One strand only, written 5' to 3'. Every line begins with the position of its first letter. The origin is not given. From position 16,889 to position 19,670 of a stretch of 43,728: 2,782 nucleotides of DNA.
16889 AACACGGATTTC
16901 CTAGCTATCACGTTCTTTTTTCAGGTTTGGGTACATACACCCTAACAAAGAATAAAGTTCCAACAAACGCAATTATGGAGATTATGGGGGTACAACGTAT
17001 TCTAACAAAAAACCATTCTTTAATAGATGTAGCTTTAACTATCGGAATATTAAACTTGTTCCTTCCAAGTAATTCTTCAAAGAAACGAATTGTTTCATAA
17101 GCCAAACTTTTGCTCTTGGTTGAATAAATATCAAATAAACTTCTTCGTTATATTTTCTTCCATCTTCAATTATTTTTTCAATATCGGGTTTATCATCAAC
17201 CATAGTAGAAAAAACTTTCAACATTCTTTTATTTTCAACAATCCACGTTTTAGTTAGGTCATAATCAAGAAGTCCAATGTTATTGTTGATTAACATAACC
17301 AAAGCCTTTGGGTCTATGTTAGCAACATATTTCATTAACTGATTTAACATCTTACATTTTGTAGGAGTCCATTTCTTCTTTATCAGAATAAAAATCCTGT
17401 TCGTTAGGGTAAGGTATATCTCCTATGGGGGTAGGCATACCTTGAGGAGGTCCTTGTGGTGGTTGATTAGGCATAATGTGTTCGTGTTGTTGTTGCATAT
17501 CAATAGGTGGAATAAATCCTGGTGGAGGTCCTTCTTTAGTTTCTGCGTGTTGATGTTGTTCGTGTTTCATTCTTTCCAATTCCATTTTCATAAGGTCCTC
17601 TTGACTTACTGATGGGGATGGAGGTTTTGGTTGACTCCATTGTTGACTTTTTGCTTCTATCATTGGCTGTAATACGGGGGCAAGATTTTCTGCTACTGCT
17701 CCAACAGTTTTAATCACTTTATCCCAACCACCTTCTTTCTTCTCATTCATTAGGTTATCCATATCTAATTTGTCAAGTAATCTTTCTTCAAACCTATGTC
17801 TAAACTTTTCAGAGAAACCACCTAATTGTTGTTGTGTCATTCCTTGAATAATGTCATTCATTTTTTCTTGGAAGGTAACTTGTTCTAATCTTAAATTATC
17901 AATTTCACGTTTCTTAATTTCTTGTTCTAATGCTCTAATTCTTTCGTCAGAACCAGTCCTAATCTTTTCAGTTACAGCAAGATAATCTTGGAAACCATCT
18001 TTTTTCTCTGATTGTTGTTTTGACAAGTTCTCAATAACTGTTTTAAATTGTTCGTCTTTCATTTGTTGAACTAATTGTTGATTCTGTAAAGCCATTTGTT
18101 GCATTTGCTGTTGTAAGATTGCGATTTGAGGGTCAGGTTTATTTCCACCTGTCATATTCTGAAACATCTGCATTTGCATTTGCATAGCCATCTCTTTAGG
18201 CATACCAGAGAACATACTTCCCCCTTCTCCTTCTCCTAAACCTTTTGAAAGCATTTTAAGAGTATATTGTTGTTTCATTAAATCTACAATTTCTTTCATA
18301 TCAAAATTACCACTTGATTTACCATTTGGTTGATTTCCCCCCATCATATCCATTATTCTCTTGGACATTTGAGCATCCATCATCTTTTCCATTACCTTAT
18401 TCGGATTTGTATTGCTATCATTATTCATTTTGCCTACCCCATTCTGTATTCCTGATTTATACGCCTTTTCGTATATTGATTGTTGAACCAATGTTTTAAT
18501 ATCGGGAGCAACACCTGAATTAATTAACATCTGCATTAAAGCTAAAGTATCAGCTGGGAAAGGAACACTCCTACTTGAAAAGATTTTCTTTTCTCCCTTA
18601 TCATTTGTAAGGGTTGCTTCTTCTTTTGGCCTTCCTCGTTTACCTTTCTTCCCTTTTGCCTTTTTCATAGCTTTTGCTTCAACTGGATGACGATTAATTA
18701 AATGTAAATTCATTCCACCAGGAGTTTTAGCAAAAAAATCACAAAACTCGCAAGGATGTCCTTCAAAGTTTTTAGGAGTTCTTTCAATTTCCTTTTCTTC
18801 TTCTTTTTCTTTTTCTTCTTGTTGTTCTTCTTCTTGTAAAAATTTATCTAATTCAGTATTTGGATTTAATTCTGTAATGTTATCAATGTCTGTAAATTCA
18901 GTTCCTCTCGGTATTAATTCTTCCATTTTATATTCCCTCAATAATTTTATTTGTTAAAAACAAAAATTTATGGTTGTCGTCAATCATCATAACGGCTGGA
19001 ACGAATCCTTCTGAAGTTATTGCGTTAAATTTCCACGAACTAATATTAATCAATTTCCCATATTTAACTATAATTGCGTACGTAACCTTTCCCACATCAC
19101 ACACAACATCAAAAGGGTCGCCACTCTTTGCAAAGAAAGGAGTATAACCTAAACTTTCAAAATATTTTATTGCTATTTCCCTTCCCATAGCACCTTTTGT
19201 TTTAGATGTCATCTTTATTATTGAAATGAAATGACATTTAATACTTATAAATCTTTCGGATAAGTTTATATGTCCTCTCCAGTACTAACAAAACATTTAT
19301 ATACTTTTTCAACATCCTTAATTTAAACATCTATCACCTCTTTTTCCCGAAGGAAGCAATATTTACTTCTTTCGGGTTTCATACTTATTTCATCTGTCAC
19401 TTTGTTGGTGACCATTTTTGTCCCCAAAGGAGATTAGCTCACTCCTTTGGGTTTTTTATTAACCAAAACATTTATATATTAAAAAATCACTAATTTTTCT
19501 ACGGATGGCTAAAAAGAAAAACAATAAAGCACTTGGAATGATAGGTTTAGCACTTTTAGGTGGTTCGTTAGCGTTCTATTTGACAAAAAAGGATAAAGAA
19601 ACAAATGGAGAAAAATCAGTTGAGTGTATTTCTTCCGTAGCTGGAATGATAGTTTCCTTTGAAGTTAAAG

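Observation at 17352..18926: Eukaryote-like architecture: C2H2 finger + AT-hook + Q/M-rich low-complexity + coiled coil + P/Q tail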

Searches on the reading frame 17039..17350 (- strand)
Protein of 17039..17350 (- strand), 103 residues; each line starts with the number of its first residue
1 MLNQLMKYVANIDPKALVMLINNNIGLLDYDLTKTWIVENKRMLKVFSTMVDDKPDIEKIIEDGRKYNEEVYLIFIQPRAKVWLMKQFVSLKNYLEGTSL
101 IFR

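Call 5: search_protein_families(library=pfam, proteins=[window:17039-17350:-], max_evalue=1)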
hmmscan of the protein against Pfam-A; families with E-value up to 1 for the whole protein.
window:17039-17350:- (103 aa): 1 family
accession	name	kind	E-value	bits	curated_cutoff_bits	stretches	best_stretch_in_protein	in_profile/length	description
PF10035.14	DUF2179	-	0.14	12.4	22.8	1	2-21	29-48/55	Uncharacterized protein conserved in bacteria (DUF2179)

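Call 6: search_protein_families(library=phrogs, proteins=[window:17039-17350:-], max_evalue=1)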
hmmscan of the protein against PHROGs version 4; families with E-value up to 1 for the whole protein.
window:17039-17350:- (103 aa): 4 families
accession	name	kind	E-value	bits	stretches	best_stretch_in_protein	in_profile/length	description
phrog_7673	-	head and packaging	0.049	14.9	1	15-60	21-66/90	internal head protein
phrog_4814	-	unknown function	0.12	13.2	1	38-83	8-53/113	-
phrog_14545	-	unknown function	0.16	13.2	1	13-77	38-99/109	-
phrog_19892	-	unknown function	0.21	12.7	1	32-70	58-97/139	-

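Call 77: search_solved_structures(query=A6, max_evalue=10)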
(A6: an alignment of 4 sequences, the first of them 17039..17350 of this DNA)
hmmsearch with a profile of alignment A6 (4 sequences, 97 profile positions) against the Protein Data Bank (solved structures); distinct sequences matched with E-value up to 10: 3.
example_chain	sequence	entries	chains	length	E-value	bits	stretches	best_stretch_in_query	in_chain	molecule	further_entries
6a4v_A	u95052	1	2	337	0.14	15.5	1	6-66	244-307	49 protein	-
3dcm_X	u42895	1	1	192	0.46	13.8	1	53-91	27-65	Uncharacterized protein TM_1570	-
4uos_A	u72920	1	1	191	3.5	11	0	18-82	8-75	DESIGNED HELICAL BUNDLE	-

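Call 93: find_homologous_proteins(query=A6, max_evalue=0.001)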
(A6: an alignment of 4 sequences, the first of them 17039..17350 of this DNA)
Query A6 (4 sequences) (103 aa, profile of the alignment): 4 proteins with E <= 0.001 among 119 candidates.
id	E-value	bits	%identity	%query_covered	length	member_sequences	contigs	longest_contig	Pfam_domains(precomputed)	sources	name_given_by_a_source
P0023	3.1e-41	157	38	93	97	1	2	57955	-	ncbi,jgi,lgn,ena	-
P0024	3.0e-40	154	37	92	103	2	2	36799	-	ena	-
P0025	9.2e-38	146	34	82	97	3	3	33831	-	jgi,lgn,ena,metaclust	metaclust:\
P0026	1.5e-36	142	100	95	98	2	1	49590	-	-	-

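Call 94: find_encoding_contigs(protein=P0023, flank=10000, max_places=4)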
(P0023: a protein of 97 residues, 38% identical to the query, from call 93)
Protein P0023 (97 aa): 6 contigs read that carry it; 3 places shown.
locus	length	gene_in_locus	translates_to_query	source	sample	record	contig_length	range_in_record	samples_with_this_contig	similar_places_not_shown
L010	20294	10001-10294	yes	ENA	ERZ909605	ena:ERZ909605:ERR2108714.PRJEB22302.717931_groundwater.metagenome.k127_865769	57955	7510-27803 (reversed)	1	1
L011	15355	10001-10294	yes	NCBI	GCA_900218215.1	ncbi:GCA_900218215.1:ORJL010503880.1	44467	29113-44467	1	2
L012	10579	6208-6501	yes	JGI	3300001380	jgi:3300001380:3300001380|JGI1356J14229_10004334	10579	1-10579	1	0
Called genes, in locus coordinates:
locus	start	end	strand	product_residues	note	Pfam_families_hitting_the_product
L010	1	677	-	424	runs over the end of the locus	-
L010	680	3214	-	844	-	PF08308:PEGA (faint), PF13620:CarboxypepD_reg (faint), PF13715:CarbopepD_reg_2 (faint)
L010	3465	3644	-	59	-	-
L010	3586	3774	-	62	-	-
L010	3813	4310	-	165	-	-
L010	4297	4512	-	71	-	-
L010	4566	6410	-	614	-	PF14890:Intein_splicing (weak)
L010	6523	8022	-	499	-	-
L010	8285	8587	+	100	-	-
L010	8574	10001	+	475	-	-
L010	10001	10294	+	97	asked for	-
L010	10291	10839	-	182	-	-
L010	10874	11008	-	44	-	-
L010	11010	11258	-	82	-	-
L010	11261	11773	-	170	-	-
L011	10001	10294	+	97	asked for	-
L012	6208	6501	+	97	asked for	-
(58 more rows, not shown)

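Call 95: find_encoding_contigs(protein=P0024, flank=10000, max_places=3)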
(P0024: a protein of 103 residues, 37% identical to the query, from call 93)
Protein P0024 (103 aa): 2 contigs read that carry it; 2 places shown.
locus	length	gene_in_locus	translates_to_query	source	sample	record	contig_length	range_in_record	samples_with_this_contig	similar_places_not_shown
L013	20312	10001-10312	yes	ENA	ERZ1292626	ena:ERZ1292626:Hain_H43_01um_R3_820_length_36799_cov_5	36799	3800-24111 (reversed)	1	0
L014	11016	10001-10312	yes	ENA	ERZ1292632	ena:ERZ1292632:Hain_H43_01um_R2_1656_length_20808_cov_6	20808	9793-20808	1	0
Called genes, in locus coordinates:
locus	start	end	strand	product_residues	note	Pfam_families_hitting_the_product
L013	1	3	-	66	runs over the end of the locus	-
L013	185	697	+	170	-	-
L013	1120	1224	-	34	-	-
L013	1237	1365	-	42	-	-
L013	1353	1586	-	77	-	PF00462:Glutaredoxin (weak)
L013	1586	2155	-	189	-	-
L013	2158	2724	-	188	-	-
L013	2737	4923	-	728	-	-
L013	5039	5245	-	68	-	-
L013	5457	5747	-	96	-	-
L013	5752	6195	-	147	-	-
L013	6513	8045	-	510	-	-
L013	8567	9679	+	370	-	-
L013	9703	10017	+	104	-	-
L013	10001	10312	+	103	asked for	-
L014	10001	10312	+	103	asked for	-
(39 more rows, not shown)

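Call 96: search_protein_families(library=ncbifam, proteins=[window:17039-17350:-], max_evalue=1)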
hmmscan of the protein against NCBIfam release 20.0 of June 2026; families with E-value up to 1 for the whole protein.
window:17039-17350:- (103 aa): 0 families

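Call 97: search_protein_families(library=padloc, proteins=[window:17039-17350:-], max_evalue=1)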
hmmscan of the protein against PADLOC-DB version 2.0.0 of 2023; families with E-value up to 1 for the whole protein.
window:17039-17350:- (103 aa): 0 families

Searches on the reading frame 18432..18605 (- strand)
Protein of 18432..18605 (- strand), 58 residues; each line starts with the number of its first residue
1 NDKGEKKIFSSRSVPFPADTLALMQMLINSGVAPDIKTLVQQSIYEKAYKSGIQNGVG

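Call 34: search_solved_structures(query=A3, max_evalue=10, show_alignments=3)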
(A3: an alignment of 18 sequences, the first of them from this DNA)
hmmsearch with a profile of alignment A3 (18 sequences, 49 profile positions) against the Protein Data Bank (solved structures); distinct sequences matched with E-value up to 10: 0.

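Call 35: search_protein_families(library=pfam, alignment_id=A3, max_evalue=10)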
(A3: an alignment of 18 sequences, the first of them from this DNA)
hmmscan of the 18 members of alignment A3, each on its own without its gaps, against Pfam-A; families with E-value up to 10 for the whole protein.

A. member 1, seq(49 aa): 0 families

B. families by the number of members that match (of 18 scanned): 3 families
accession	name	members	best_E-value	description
PF17723.7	RHH_8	1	0.021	Ribbon-Helix-Helix transcriptional regulator family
PF06771.16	Desmo_N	1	0.099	Viral Desmoplakin N-terminus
PF04110.19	APG12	1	0.22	Ubiquitin-like autophagy protein Apg12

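Call 55: predict_structure(alignment_id=A4)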
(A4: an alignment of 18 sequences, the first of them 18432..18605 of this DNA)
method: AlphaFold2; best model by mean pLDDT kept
length: 58 residues; sequences in the alignment: 18
mean_pLDDT: 84.0   pTM: 0.58
mean pLDDT of the five models: 84.0, 82.6, 82.1, 81.3, 79.6
residues with pLDDT >= 90: 30; 70-90: 18; 50-70: 8; < 50: 2
segments of 3 or more residues with pLDDT < 50: none
pLDDT, mean of each block of 10 residues (from residue 1): 68 90 97 94 89 61
secondary structure, 60 per line:
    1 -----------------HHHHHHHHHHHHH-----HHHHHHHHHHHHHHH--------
elements in order: H18-30 H36-50

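Call 57: fold_search(model_id=the predicted structure, library=pdb)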
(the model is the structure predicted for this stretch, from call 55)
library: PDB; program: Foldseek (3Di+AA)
matches with E <= 10: 68; with E <= 0.001: 0
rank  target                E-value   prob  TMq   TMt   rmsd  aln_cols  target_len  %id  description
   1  7ycs_B                7.5e-01  0.51  0.56  0.39   5.0        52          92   13  Heterotetramer of Antitoxin PrpA together with Toxin PrpT from Pseudoalteromonas rubra (released 2022-09-21)
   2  2caj_A                8.8e-01  0.69  0.60  0.29   1.9        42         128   21  NikR from Helicobacter pylori in closed trans-conformation and nickel bound to 4 intermediary sites (released 2006-07-17)
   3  2wvd_B                9.5e-01  0.69  0.67  0.32   2.5        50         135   18  Structural and mechanistic insights into Helicobacter pylori NikR function (released 2010-01-19)
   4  2wvd_D                1.1e+00  0.60  0.66  0.31   2.8        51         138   18  Structural and mechanistic insights into Helicobacter pylori NikR function (released 2010-01-19)
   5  6x0a_a                1.2e+00  0.57  0.60  0.43   2.7        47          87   15  X-ray structure of a chimeric ParDE toxin-antitoxin complex from Mesorhizobium opportunistum (released 2020-11-25)
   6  6kyt_C                1.2e+00  0.28  0.51  0.42  10.2        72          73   17  The structure of the M. tb toxin MazEF-mt1 complex (released 2020-08-05)
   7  7ycw_C                1.5e+00  0.41  0.55  0.58   2.8        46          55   17  Crystal Form 1 of Truncated Antitoxin ParD (2-54,containg RHH domain) from Pseudoalteromonas rubra (released 2022-09-21)
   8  5ceg_A                1.7e+00  0.44  0.58  0.43   2.9        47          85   15  X-ray structure of toxin/anti-toxin complex from Mesorhizobium opportunistum (released 2015-11-11)
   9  6x0a_g                1.9e+00  0.44  0.61  0.43   2.5        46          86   15  X-ray structure of a chimeric ParDE toxin-antitoxin complex from Mesorhizobium opportunistum (released 2020-11-25)
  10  7vp6_D                2.1e+00  0.28  0.55  0.66   3.2        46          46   13  Structure of a transcription factor and DNA complex (released 2022-10-19)
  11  7ycw_D                2.3e+00  0.41  0.65  0.72   2.5        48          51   12  Crystal Form 1 of Truncated Antitoxin ParD (2-54,containg RHH domain) from Pseudoalteromonas rubra (released 2022-09-21)
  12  7ycs_D                2.3e+00  0.30  0.55  0.42   2.8        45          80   13  Heterotetramer of Antitoxin PrpA together with Toxin PrpT from Pseudoalteromonas rubra (released 2022-09-21)
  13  7vp3_J                2.3e+00  0.23  0.57  0.57   6.5        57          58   14  Structure of a transcription factor and DNA complex (released 2022-10-19)
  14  7vp3_I                2.3e+00  0.23  0.58  0.57   6.5        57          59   14  Structure of a transcription factor and DNA complex (released 2022-10-19)
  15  7ycw_A                2.5e+00  0.44  0.63  0.69   1.9        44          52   14  Crystal Form 1 of Truncated Antitoxin ParD (2-54,containg RHH domain) from Pseudoalteromonas rubra (released 2022-09-21)
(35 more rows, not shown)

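Call 80: search_protein_families(library=phrogs, alignment_id=A4, max_evalue=10)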
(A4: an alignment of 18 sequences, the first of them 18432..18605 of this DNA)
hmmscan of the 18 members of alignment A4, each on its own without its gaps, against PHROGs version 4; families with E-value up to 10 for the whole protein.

A. member 1, window:18432-18605:- (58 aa): 0 families

B. families by the number of members that match (of 18 scanned): 5 families
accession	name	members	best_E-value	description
phrog_25483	-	1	0.014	-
phrog_8141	-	1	0.1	-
phrog_16541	-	1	0.12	-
phrog_36928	-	1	0.28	-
phrog_15912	-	1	0.29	-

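Call 85: fold_search(model_id=the predicted structure, library=viral)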
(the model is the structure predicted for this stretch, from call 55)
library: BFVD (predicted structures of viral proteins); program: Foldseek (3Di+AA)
matches with E <= 10: 91; with E <= 0.001: 0
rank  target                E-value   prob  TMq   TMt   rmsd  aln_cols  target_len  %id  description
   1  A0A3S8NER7            7.2e-02  0.87  0.55  0.35   5.9        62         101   22  Ribbon-helix-helix domain [Sulfolobales Beppu filamentous phage 1]
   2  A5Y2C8                1.2e-01  0.98  0.68  0.65   2.5        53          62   15  (no name in the UniProt tables at hand)
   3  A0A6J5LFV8            7.1e-01  0.80  0.64  0.82   1.8        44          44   18  Ribbon-helix-helix protein, CopG [uncultured Caudovirales phage]
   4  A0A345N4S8            8.4e-01  0.60  0.65  0.43   4.0        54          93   11  (no name in the UniProt tables at hand)
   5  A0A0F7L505            8.4e-01  0.38  0.58  0.45   8.5        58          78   14  Uncharacterized protein [uncultured marine virus]
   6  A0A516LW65            8.4e-01  0.28  0.48  0.53   3.9        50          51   18  (no name in the UniProt tables at hand)
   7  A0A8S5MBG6            1.1e+00  0.54  0.65  0.71   2.1        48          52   12  Uncharacterized protein [Myoviridae sp. ct9Fw19]
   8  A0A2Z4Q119            1.2e+00  0.51  0.65  0.56   4.2        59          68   19  (no name in the UniProt tables at hand)
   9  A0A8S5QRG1            1.5e+00  0.69  0.68  0.75   1.6        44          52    9  Uncharacterized protein [Myoviridae sp. ctoNH1]
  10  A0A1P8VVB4            1.6e+00  0.35  0.56  0.45   2.9        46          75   22  (no name in the UniProt tables at hand)
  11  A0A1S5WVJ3            1.7e+00  0.41  0.68  0.57   2.9        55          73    7  (no name in the UniProt tables at hand)
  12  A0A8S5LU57            2.3e+00  0.18  0.53  0.41   8.6        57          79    9  TRANSCRIPTIONAL REPRESSOR COPG REPRESSOR, DNA-BINDING PROTEIN, PROTEIN-DNA.95A [Siphoviridae sp. ctM3g2]
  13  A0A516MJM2            2.3e+00  0.15  0.54  0.36   8.0        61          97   16  (no name in the UniProt tables at hand)
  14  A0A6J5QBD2            2.5e+00  0.23  0.53  0.47   2.6        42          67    7  Uncharacterized protein [uncultured Caudovirales phage]
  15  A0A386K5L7            2.5e+00  0.21  0.55  0.43   2.9        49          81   10  Uncharacterized protein [Dickeya phage vB_DsoM_JA11]
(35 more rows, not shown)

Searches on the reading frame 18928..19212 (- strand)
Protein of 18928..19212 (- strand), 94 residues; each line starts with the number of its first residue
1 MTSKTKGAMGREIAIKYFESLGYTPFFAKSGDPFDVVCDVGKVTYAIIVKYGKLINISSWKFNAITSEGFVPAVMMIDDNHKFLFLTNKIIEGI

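Call 5: search_protein_families(library=pfam, proteins=[window:18928-19212:-], max_evalue=1)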
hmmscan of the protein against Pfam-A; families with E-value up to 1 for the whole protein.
window:18928-19212:- (94 aa): 0 families

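Call 6: search_protein_families(library=phrogs, proteins=[window:18928-19212:-], max_evalue=1)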
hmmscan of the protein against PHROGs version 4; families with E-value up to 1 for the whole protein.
window:18928-19212:- (94 aa): 1 family
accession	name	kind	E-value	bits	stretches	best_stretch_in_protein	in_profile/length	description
phrog_7788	-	unknown function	0.18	13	1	41-75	33-66/68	-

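Call 78: search_solved_structures(query=A5, max_evalue=10)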
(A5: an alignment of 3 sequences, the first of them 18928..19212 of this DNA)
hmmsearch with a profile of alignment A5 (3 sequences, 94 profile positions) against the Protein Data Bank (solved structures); distinct sequences matched with E-value up to 10: 3.
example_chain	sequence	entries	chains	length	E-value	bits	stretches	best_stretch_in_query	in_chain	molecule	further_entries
2ip6_A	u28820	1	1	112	0.46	13.9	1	5-42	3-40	PapB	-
2ost_A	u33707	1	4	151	0.53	13.7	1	3-51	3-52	Putative endonuclease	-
3t66_A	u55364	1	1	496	0.66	13.4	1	4-38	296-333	Nickel ABC transporter (Nickel-binding protein)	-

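Call 96: search_protein_families(library=ncbifam, proteins=[window:18928-19212:-], max_evalue=1)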
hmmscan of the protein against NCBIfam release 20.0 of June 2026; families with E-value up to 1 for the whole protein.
window:18928-19212:- (94 aa): 1 family
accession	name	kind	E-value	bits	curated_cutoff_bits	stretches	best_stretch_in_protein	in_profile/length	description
NF009152.0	PRK12497.2-4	equivalog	0.075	13.1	111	1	3-54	7-66/114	YraN family protein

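Call 97: search_protein_families(library=padloc, proteins=[window:18928-19212:-], max_evalue=1)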
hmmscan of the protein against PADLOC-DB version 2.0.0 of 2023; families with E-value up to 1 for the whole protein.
window:18928-19212:- (94 aa): 0 families

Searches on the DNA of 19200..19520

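Call 52: search_rna_families(source=window, start=19200, end=19520, threshold=evalue, max_evalue=1)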
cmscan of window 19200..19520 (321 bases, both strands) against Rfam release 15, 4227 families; matches with E-value up to 1: 0.
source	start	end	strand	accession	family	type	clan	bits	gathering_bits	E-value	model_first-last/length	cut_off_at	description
